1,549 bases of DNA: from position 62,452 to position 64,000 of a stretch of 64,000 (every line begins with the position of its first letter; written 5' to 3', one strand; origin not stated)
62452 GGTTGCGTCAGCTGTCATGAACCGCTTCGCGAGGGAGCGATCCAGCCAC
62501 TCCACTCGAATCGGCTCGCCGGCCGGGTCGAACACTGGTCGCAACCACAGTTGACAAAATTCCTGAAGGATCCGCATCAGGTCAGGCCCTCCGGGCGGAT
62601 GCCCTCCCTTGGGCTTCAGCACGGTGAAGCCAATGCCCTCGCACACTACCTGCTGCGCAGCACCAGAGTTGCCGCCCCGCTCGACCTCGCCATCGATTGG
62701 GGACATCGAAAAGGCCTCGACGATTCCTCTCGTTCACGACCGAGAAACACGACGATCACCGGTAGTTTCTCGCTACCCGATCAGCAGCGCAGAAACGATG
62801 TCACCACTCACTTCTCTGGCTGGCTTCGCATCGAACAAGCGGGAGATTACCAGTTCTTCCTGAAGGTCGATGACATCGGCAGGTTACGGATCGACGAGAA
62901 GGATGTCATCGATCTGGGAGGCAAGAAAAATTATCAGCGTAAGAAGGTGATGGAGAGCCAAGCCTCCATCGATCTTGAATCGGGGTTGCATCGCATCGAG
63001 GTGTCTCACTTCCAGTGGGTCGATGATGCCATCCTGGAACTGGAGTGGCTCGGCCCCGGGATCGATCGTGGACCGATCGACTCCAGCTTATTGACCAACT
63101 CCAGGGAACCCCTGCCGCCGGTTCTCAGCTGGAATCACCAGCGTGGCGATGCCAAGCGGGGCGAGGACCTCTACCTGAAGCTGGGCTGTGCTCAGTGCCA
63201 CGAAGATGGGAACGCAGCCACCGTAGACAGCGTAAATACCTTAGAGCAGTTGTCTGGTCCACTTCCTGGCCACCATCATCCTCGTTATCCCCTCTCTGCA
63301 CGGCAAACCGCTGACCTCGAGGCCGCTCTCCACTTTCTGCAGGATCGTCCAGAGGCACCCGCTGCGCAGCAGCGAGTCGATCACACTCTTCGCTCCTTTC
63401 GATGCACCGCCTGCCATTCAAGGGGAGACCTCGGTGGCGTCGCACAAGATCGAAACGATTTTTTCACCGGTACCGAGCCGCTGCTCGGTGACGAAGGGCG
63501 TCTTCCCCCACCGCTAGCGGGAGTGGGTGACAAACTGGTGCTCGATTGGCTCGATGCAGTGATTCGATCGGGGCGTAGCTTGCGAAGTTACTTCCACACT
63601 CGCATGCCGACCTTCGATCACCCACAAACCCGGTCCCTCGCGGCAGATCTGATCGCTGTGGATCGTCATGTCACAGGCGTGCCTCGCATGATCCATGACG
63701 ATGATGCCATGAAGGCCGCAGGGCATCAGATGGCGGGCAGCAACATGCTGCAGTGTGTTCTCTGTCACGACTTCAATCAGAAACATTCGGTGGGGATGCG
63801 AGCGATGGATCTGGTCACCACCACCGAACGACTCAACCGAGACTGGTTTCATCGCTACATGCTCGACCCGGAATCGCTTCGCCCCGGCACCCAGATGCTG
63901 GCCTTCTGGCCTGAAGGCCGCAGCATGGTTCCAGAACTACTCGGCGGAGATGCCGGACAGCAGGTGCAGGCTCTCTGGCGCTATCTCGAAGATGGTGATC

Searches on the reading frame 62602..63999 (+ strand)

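Call 97: search_protein_families(library=pfam, proteins=[window:62602-63999:+], max_evalue=0.01)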
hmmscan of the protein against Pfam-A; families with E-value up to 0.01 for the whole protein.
window:62602-63999:+ (466 aa): 6 families
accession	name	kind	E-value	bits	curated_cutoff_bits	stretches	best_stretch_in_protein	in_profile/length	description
PF00034.26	Cytochrom_C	-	3.9e-09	38.1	21.3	0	184-247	1-63/90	Cytochrome c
PF07691.17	PA14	-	7.5e-09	36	24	1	44-157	23-141/147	PA14 domain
PF13442.11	Cytochrome_CBB3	-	3.5e-08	34.1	27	0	183-206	2-24/68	Cytochrome C oxidase, cbb3-type, subunit III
PF14522.11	Cytochrome_C7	-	0.00088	19.5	24.8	0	189-208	43-56/67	Cytochrome c7 and related cytochrome c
PF02433.20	FixO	-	0.0023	17.9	29.6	0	186-201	52-67/219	Cytochrome C oxidase, mono-heme subunit/FixO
PF22113.1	Mtrc-MtrF_II-IV_dom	-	0.0088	16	30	0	195-276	30-92/176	Outer membrane cytochrome MtrC/MtrF-like, domains II/IV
